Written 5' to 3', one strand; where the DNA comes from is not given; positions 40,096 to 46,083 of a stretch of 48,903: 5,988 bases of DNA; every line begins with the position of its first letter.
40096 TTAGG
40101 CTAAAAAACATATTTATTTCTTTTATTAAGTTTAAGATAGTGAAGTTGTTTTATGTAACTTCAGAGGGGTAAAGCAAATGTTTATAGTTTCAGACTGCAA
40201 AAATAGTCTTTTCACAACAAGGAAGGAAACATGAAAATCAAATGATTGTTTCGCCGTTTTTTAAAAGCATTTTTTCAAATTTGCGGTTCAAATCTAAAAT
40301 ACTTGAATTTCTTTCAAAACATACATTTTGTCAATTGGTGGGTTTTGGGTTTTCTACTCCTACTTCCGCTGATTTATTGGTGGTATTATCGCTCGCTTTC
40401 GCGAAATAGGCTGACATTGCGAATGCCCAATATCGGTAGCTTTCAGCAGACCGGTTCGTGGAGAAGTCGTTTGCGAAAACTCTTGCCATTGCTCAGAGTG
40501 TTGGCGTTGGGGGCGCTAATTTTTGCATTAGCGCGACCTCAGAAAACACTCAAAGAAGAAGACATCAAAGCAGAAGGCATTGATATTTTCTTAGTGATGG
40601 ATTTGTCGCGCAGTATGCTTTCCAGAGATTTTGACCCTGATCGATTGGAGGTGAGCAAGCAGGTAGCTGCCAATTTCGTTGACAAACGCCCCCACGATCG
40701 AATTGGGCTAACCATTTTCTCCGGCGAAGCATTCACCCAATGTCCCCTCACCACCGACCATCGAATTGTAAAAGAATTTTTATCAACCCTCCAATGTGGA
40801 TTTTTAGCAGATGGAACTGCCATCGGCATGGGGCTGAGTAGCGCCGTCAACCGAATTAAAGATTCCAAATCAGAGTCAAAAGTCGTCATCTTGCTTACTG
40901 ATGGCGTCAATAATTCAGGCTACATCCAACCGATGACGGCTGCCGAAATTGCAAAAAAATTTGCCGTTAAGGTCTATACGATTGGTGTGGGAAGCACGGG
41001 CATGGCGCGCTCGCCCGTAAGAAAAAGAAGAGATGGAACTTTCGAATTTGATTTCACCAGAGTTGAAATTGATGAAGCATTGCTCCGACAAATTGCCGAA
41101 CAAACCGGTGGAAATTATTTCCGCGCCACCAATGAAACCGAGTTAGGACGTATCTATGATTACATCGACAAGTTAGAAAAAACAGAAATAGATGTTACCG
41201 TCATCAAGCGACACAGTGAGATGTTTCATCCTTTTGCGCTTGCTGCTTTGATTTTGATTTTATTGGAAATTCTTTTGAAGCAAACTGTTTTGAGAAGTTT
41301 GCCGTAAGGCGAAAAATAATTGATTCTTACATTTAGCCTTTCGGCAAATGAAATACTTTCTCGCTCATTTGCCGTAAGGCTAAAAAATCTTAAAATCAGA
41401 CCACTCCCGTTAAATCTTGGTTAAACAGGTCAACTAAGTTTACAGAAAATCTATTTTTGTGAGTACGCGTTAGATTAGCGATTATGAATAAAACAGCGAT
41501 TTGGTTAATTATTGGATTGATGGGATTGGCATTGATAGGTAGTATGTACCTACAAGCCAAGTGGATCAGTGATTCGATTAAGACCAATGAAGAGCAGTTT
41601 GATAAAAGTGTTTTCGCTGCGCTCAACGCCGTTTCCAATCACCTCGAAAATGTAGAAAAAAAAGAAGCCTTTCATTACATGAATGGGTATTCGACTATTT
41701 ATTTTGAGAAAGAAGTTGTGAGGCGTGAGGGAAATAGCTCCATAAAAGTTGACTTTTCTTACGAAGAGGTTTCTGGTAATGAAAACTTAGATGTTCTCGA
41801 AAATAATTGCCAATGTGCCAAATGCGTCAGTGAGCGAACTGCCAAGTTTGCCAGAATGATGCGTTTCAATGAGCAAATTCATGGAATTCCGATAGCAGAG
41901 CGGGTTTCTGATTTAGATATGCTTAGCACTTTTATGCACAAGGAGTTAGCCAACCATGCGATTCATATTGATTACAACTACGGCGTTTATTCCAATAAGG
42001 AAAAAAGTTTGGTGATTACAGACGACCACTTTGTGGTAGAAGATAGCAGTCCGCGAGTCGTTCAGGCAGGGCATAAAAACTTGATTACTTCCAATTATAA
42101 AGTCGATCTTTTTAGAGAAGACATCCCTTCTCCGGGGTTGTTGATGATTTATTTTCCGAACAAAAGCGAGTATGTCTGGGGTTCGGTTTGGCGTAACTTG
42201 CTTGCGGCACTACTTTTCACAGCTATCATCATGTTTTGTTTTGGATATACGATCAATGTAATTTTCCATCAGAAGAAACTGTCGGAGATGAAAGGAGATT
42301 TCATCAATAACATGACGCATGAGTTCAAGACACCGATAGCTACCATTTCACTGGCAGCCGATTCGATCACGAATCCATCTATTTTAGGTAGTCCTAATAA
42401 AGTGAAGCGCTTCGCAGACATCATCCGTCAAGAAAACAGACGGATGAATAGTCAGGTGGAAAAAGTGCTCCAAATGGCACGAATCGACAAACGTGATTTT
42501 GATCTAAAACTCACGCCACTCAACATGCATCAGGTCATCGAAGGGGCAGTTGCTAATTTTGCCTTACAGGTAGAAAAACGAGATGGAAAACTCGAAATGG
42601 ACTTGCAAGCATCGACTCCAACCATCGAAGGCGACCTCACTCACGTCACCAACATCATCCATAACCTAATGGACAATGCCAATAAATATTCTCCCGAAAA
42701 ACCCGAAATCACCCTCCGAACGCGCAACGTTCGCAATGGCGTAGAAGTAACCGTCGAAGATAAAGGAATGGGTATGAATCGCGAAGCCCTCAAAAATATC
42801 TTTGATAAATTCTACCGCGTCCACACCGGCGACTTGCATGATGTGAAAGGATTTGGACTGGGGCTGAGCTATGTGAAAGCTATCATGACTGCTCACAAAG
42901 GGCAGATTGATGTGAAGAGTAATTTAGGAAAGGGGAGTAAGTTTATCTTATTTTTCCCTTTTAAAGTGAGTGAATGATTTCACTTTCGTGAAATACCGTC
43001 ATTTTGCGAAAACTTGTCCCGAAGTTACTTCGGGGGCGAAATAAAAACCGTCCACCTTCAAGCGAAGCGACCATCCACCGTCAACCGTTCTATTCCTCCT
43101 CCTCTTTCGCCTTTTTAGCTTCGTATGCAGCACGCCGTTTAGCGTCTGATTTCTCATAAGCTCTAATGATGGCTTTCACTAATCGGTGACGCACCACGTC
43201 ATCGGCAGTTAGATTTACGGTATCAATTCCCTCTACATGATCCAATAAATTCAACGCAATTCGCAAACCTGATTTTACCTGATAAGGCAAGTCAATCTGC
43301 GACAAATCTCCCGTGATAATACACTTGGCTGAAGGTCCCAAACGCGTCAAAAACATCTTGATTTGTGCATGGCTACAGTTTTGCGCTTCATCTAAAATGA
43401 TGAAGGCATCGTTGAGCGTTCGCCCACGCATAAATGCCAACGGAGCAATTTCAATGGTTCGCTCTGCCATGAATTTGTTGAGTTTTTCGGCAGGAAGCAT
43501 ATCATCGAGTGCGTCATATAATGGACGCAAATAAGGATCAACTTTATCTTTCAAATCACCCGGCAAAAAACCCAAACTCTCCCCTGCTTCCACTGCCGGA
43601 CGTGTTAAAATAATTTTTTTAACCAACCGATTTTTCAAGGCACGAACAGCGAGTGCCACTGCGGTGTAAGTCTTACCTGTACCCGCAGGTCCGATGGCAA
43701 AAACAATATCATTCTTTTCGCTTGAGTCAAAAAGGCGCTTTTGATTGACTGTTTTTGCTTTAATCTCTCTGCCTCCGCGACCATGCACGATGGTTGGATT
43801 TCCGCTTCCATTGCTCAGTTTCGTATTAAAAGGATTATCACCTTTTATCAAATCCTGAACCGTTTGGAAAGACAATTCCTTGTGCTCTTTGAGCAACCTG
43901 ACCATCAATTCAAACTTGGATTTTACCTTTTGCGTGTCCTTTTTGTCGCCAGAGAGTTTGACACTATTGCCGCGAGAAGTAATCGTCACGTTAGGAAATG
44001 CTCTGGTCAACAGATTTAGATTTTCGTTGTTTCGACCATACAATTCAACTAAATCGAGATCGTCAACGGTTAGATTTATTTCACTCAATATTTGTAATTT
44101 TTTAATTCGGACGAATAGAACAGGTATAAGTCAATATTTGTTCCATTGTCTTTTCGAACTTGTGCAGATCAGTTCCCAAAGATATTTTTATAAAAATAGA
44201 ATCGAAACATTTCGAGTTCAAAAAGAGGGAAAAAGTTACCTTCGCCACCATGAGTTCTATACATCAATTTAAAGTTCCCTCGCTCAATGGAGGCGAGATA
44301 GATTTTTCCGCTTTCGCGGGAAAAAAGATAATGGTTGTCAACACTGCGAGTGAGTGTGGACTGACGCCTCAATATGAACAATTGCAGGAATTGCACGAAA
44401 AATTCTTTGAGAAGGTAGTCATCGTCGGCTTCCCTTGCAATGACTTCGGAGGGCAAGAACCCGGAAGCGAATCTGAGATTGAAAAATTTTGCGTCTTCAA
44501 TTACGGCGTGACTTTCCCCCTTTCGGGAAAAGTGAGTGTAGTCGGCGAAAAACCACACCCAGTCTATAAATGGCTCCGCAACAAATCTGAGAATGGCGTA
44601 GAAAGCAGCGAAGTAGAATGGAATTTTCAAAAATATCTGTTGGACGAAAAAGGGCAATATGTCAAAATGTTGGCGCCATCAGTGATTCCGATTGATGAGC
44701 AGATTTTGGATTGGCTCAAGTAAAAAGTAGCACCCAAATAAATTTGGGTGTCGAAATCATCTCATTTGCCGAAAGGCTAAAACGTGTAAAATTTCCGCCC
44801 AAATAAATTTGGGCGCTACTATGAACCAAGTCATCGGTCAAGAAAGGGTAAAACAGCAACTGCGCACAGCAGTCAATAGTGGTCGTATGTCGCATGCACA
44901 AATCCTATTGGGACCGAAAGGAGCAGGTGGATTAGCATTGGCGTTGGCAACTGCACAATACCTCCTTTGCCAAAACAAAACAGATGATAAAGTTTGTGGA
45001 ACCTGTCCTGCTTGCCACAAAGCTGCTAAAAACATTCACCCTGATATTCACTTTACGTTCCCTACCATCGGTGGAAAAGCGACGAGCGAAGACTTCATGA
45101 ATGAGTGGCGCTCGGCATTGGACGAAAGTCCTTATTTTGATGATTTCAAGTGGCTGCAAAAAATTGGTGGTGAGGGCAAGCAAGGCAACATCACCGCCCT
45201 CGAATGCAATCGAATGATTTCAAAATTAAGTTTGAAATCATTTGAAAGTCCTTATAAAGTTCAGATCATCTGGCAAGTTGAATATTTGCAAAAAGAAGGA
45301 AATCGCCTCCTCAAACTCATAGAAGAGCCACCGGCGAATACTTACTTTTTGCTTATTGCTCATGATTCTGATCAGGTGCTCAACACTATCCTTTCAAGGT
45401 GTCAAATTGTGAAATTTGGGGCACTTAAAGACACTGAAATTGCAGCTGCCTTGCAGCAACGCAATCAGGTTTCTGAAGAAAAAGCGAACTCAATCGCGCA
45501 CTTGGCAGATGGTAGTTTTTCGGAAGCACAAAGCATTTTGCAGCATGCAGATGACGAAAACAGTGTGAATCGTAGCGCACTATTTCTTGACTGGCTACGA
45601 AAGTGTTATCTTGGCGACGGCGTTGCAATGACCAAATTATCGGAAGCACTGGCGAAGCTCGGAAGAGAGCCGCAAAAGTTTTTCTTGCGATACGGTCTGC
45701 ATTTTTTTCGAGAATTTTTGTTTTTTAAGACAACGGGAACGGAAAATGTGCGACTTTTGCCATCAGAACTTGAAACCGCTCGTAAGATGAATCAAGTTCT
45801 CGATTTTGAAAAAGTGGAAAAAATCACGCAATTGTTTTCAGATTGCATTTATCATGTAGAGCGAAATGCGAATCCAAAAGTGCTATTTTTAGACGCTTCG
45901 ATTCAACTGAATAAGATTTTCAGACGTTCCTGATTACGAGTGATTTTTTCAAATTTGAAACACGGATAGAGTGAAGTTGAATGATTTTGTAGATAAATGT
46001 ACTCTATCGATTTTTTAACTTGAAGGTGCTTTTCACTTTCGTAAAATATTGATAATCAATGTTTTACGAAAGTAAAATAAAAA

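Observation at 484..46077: Window-wide family of C(GNRA)G-capped mini-hairpin repeats, consensus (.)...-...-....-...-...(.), saturating the intergenic spacers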

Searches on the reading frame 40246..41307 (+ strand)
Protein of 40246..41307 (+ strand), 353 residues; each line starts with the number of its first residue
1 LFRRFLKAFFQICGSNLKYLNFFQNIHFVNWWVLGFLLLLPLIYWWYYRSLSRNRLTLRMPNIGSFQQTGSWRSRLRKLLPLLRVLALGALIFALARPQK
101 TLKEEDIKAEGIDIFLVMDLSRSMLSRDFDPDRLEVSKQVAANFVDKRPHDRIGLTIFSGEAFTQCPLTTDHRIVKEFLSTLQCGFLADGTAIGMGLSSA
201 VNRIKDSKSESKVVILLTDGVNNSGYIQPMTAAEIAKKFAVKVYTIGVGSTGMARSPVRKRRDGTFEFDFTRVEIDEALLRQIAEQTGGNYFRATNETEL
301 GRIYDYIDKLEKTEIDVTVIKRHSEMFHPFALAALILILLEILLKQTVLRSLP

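Call 29: search_protein_families(library=pfam, proteins=[window:40246-41307:+], max_evalue=0.001)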
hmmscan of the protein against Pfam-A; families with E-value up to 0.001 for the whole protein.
window:40246-41307:+ (353 aa): 5 families
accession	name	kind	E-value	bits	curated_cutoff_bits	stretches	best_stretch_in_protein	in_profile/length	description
PF00092.34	VWA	-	3.6e-22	79.9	23.8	1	113-304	1-172/174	von Willebrand factor type A domain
PF13519.12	VWA_2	-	1.1e-18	68.2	27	1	115-220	2-106/107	von Willebrand factor type A domain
PF07584.16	BatA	-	3e-09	37.6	25.9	1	27-98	3-77/77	Aerotolerance regulator N-terminal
PF01882.25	DUF58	-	2.1e-06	27.5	23.4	1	110-233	34-157/216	Protein of unknown function DUF58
PF04056.20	Ssl1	-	2.4e-05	24.7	27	0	117-210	1-99/193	Ssl1-like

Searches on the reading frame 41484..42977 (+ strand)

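Call 29: search_protein_families(library=pfam, proteins=[window:41484-42977:+], max_evalue=0.001)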
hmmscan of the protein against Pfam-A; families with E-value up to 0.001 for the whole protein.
window:41484-42977:+ (497 aa): 2 families
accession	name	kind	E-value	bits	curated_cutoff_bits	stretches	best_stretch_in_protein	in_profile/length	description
PF02518.31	HATPase_c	-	9.5e-24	84.4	26.4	1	383-494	1-110/111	Histidine kinase-, DNA gyrase B-, and HSP90-like ATPase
PF00512.31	HisKA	-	3e-15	56.4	26.9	1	269-336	1-65/66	His Kinase A (phospho-acceptor) domain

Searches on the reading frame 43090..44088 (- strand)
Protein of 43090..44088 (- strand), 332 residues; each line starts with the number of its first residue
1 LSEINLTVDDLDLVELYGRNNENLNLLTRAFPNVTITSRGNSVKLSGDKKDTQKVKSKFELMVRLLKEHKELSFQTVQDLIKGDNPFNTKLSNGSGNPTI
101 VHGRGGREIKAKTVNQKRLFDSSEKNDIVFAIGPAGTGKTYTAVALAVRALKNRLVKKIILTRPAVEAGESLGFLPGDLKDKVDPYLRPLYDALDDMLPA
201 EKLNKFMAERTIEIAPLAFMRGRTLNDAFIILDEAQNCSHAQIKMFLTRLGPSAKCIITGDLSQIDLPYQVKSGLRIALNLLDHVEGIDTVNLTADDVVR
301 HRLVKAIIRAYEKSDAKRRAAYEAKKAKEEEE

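Call 29: search_protein_families(library=pfam, proteins=[window:43090-44088:-], max_evalue=0.001)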
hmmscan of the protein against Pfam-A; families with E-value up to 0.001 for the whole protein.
window:43090-44088:- (332 aa): 6 families
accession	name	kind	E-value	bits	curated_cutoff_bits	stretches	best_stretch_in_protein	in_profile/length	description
PF02562.22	PhoH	-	1.4e-90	302.7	27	1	109-312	2-205/205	PhoH-like protein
PF13604.12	AAA_30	-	1.8e-08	34.8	27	1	124-316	16-170/191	AAA domain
PF13245.12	AAA_19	-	3.9e-07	30.7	25.1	1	122-265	7-129/134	AAA domain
PF13401.12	AAA_22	-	6.7e-05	23.7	27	1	127-248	6-106/130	AAA domain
PF01695.23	IstB_IS21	-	0.00015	21.8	24.1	1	110-153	76-119/238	IstB-like ATP binding protein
PF25199.1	nSTAND_NTPase5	-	0.00067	19.9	34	0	107-154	22-68/145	Novel STAND NTPase 5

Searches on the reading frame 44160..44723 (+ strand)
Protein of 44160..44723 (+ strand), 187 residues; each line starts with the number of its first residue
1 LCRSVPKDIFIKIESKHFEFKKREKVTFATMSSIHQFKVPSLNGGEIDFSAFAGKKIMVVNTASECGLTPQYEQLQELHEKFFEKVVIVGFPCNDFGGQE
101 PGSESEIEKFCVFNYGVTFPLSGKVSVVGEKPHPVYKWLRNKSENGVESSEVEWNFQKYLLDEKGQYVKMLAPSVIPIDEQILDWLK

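Call 29: search_protein_families(library=pfam, proteins=[window:44160-44723:+], max_evalue=0.001)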
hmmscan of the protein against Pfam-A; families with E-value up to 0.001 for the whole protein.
window:44160-44723:+ (187 aa): 1 family
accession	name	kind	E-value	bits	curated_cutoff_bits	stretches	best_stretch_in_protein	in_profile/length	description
PF00255.25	GSHPx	-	5.8e-36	122.8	27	1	34-140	1-108/108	Glutathione peroxidase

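Call 63: find_homologous_proteins(query=window:44250-44723:+, max_evalue=1e-40)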
Query window:44250-44723:+ (157 aa): 6518 proteins with E <= 1e-40 among 8000 candidates; the best 120 are listed.
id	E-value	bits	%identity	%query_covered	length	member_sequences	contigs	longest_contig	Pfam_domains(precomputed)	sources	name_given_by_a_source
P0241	1.7e-93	329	92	100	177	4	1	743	PF00255.26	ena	-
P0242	8.9e-83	294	80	99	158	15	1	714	PF00255.26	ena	-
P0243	3.0e-67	243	64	100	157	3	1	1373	PF00255.26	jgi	-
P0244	3.6e-66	240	65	99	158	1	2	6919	PF00255.26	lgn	-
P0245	8.2e-66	239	68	95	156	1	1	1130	PF00255.26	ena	-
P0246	1.2e-65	238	66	100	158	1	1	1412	PF00255.26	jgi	-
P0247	1.8e-65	238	65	99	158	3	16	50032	PF00255.26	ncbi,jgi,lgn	ncbi:MAG: glutathione peroxidase [Polaribacter sp.]|jgi:glutathione peroxidase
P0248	6.7e-65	236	64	100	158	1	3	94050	PF00255.26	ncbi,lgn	-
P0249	8.2e-65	235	62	100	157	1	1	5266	PF00255.26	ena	-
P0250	1.4e-64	235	66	99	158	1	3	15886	PF00255.26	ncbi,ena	-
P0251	1.7e-64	234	65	99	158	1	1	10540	PF00255.26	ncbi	ncbi:MAG: glutathione peroxidase [Saprospiraceae bacterium]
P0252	8.7e-64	232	64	99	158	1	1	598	PF00255.26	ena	-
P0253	9.7e-64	232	63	99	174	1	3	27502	PF00255.26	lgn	-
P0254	1.8e-63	231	65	99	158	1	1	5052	PF00255.26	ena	-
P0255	1.9e-63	231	66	99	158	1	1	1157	PF00255.26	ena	-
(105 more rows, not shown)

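Call 64: find_encoding_contigs(protein=P0241, flank=10000, max_places=3)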
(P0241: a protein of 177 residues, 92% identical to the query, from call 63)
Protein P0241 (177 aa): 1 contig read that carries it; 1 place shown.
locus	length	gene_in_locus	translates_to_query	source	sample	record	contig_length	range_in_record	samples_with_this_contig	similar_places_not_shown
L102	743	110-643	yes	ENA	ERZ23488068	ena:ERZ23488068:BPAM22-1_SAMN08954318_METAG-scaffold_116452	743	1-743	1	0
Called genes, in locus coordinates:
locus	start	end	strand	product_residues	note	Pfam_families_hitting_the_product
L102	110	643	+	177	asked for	PF00255:GSHPx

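Call 65: find_encoding_contigs(protein=P0242, flank=10000, max_places=3)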
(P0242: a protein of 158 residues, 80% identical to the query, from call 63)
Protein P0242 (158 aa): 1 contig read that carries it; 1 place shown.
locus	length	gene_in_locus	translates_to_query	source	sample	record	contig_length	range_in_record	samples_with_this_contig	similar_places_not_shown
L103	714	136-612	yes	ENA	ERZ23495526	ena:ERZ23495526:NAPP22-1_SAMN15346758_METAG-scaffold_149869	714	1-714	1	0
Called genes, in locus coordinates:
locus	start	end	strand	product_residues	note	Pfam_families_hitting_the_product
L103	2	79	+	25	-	?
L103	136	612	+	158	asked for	PF00255:GSHPx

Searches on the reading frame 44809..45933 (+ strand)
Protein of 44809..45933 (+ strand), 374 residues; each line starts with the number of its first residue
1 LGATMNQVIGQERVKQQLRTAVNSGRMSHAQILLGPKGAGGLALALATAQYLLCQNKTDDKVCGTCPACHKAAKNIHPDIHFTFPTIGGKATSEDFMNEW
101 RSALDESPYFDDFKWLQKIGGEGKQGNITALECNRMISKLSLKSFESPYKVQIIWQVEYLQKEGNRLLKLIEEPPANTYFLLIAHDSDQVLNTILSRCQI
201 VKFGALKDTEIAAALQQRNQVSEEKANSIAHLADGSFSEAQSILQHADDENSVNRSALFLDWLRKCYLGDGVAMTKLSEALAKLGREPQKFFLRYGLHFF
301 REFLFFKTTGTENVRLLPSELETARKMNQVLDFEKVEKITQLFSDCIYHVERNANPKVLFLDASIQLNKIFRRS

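Call 29: search_protein_families(library=pfam, proteins=[window:44809-45933:+], max_evalue=0.001)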
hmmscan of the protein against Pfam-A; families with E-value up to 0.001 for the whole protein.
window:44809-45933:+ (374 aa): 1 family
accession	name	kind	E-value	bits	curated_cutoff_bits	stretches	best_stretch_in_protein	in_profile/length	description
PF13177.12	DNA_pol3_delta2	-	4.6e-41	140.9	27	1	10-205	1-159/161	DNA polymerase III, delta subunit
